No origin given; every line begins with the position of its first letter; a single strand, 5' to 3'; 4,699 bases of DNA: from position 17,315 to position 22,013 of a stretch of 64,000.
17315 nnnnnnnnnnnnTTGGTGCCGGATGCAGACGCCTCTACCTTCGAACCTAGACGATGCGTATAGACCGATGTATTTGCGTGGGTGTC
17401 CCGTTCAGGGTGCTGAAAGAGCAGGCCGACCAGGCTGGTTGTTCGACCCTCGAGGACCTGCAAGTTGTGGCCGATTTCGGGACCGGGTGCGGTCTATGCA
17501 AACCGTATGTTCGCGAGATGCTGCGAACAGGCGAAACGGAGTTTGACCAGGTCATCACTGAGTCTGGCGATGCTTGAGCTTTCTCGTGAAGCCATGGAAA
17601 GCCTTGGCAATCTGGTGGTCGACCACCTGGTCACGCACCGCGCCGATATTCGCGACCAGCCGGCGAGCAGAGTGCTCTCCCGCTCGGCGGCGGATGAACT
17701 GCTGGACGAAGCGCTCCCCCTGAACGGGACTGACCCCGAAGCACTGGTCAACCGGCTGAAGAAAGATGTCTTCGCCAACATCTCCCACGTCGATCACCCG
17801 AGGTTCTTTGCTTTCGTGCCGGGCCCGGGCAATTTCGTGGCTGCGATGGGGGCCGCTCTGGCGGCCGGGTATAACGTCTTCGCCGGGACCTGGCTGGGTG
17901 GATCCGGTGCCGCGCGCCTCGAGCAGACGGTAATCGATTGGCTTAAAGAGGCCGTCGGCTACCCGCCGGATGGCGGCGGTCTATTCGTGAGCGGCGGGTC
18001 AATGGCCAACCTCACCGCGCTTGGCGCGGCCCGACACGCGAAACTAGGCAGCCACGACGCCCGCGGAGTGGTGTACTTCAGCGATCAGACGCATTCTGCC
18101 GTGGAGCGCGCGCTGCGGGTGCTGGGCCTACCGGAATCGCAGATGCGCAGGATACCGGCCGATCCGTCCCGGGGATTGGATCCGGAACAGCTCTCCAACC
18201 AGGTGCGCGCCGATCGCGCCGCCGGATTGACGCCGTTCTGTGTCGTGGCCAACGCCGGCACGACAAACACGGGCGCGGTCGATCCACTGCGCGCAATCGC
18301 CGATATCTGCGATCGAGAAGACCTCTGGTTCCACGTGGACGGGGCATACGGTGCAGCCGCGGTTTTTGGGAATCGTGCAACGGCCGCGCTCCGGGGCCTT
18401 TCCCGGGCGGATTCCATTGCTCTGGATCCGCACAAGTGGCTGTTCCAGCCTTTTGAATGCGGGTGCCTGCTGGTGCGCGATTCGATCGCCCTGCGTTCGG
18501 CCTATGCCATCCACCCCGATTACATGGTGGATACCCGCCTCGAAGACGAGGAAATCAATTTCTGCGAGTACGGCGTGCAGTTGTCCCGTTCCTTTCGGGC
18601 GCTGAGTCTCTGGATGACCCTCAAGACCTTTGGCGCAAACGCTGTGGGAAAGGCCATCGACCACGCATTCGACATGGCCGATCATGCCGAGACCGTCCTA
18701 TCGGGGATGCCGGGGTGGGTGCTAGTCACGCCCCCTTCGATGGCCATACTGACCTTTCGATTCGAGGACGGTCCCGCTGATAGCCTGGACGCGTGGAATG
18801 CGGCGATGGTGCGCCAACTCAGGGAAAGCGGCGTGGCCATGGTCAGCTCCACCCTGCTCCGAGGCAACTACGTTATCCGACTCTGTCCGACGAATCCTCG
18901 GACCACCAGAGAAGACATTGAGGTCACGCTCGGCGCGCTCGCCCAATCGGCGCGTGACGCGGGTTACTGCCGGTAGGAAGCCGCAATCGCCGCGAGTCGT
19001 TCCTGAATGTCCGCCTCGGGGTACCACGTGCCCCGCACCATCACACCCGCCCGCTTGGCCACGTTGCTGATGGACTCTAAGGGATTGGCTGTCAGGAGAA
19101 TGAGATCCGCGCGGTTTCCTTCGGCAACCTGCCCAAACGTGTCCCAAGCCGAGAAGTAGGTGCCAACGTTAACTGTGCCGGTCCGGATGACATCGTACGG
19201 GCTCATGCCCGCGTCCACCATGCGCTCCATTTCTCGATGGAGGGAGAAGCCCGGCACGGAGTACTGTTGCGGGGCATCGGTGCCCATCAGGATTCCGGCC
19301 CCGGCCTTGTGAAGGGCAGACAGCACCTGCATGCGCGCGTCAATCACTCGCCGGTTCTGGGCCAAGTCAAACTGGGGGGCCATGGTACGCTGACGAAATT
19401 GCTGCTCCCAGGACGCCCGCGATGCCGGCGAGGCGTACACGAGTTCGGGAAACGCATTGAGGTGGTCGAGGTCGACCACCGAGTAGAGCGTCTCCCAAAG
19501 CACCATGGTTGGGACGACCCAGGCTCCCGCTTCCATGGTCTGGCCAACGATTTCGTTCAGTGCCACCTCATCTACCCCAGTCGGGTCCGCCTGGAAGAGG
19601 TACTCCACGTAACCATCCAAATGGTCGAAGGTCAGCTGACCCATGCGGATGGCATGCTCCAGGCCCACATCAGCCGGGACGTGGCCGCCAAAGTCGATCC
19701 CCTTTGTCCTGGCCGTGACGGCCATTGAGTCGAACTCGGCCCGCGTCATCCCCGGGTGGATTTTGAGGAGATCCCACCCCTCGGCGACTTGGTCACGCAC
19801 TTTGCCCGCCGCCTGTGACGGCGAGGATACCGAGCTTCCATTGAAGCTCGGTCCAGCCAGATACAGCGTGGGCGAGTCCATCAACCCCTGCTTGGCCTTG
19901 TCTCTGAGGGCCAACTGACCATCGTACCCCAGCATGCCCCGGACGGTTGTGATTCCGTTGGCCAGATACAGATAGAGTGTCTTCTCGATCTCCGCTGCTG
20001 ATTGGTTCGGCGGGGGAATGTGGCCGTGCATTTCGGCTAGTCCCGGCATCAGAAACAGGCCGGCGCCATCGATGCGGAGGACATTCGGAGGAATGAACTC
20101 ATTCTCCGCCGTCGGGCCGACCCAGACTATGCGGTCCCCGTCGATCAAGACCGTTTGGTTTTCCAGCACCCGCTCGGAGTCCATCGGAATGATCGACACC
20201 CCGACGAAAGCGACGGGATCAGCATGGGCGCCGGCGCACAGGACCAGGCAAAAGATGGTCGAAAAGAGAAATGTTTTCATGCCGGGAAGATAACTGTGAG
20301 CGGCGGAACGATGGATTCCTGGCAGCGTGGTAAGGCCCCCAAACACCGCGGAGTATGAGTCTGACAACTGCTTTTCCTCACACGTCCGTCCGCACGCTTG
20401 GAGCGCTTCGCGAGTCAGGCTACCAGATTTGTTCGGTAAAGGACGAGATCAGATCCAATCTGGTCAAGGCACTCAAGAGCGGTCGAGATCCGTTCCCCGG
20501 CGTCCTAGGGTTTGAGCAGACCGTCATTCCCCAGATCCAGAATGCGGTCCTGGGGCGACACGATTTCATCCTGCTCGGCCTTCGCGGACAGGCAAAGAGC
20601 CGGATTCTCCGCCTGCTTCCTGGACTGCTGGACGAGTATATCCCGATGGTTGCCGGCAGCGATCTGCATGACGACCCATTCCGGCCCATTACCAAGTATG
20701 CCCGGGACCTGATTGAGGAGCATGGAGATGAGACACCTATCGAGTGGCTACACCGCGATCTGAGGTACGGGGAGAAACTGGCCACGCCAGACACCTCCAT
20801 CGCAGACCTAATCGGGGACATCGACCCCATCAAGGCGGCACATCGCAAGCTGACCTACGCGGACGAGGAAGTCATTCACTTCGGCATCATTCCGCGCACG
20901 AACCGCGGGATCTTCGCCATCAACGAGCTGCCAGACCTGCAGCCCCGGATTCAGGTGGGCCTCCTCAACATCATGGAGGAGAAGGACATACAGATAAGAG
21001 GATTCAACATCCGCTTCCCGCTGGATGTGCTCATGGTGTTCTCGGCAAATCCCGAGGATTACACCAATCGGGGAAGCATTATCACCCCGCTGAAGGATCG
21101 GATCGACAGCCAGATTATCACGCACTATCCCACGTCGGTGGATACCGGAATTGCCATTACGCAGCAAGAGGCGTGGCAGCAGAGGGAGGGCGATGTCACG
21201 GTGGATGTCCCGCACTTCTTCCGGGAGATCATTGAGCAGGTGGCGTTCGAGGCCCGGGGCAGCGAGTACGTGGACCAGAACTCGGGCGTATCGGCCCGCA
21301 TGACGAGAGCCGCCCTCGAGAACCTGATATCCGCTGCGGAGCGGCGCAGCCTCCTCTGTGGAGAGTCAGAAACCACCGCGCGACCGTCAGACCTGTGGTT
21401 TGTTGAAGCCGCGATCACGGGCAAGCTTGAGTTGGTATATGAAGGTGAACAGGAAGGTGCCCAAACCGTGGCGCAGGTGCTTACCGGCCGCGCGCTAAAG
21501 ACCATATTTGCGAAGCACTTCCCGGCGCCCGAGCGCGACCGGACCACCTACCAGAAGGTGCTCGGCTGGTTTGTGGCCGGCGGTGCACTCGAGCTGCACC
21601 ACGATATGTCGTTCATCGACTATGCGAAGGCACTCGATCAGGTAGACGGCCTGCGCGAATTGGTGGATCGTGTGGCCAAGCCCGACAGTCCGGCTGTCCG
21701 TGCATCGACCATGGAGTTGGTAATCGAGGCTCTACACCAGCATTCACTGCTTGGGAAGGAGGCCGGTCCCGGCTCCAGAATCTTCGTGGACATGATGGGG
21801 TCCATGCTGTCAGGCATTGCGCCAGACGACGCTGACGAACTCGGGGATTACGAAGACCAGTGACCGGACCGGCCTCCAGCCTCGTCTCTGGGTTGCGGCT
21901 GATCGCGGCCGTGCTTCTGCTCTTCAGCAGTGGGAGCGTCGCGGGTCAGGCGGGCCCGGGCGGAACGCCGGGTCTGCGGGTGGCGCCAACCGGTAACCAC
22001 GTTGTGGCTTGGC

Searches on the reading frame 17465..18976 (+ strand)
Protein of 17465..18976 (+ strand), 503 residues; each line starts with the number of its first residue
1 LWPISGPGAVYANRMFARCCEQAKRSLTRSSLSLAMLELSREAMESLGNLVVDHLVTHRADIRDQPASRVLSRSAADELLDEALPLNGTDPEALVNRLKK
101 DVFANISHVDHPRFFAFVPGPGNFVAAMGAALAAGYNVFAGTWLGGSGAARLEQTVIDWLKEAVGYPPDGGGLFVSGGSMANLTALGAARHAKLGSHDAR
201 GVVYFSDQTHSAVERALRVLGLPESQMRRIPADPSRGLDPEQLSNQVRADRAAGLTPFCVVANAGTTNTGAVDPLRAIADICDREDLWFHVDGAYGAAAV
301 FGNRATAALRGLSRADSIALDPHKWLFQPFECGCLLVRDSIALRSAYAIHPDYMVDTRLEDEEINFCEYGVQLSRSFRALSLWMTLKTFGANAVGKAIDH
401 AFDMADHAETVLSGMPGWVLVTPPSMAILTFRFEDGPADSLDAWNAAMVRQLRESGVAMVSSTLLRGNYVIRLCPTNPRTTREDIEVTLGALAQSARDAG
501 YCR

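Call 62: search_protein_families(library=pfam, proteins=[window:17465-18976:+], max_evalue=0.0001)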
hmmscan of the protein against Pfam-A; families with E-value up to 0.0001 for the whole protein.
window:17465-18976:+ (503 aa): 3 families
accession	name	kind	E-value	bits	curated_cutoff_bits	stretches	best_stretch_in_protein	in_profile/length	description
PF00282.25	Pyridoxal_deC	-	2.7e-63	214.4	27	1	78-433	6-374/375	Pyridoxal-dependent decarboxylase conserved domain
PF01212.27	Beta_elim_lyase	-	2.3e-06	27.6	27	1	171-340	49-214/288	Beta-eliminating lyase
PF00155.27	Aminotran_1_2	-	2e-05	24.4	19.7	1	148-313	43-206/361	Aminotransferase class I and II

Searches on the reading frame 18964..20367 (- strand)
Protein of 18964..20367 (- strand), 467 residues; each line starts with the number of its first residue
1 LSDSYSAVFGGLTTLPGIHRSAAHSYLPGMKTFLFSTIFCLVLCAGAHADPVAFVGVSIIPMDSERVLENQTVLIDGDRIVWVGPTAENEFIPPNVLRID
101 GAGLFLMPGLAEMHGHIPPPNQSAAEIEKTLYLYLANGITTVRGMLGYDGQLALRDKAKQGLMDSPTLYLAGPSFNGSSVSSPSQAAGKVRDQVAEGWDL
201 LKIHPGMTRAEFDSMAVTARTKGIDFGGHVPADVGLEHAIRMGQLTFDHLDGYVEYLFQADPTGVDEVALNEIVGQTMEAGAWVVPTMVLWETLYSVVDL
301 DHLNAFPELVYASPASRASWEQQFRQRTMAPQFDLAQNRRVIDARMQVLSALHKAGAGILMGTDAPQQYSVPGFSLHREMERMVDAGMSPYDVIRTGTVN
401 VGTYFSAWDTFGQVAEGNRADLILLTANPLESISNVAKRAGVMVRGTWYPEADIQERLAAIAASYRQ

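Call 62: search_protein_families(library=pfam, proteins=[window:18964-20367:-], max_evalue=0.0001)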
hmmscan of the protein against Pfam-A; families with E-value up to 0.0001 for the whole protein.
window:18964-20367:- (467 aa): 3 families
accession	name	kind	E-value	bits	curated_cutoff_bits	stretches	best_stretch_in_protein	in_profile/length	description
PF01979.26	Amidohydro_1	-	2.7e-17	63.5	25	1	105-448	1-344/345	Amidohydrolase family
PF22039.1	HUTI_composite_bact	-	2.9e-05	24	25.5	1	73-88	3-18/26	Imidazolonepropionase-like composite domain, bacteria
PF07969.17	Amidohydro_3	-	3.3e-05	24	29.7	0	320-448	329-465/472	Amidohydrolase family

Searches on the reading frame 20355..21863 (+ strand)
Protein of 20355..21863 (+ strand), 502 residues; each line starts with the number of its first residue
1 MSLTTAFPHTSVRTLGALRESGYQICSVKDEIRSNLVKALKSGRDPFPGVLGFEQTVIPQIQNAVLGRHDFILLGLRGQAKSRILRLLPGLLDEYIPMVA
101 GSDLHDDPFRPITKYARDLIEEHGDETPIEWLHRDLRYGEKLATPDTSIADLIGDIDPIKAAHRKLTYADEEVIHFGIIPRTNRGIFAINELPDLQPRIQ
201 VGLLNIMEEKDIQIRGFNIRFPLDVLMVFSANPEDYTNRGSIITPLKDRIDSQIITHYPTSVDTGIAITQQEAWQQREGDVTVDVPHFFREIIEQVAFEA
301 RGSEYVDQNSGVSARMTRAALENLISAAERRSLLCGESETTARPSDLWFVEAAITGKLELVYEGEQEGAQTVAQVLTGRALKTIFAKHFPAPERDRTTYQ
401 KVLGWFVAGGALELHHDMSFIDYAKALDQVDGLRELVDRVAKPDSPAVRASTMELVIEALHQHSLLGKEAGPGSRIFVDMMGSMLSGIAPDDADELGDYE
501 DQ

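Call 3: search_protein_families(library=pfam, proteins=[window:20355-21863:+], max_evalue=1)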
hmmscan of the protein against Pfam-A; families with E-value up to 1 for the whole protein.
window:20355-21863:+ (502 aa): 4 families
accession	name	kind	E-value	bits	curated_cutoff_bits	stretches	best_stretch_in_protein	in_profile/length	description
PF01078.27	Mg_chelatase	-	2.8e-06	27.3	20.3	1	175-234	98-159/207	Magnesium chelatase, subunit ChlI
PF07728.20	AAA_5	-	1.2e-05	25.7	22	1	140-249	30-138/139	AAA domain (dynein-related subfamily)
PF00158.32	Sigma54_activat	-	0.0013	18.9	20.2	1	169-232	79-142/168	Sigma-54 interaction domain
PF07726.17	AAA_3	-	0.078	13.3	27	1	189-236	68-115/131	ATPase family associated with various cellular activities (AAA)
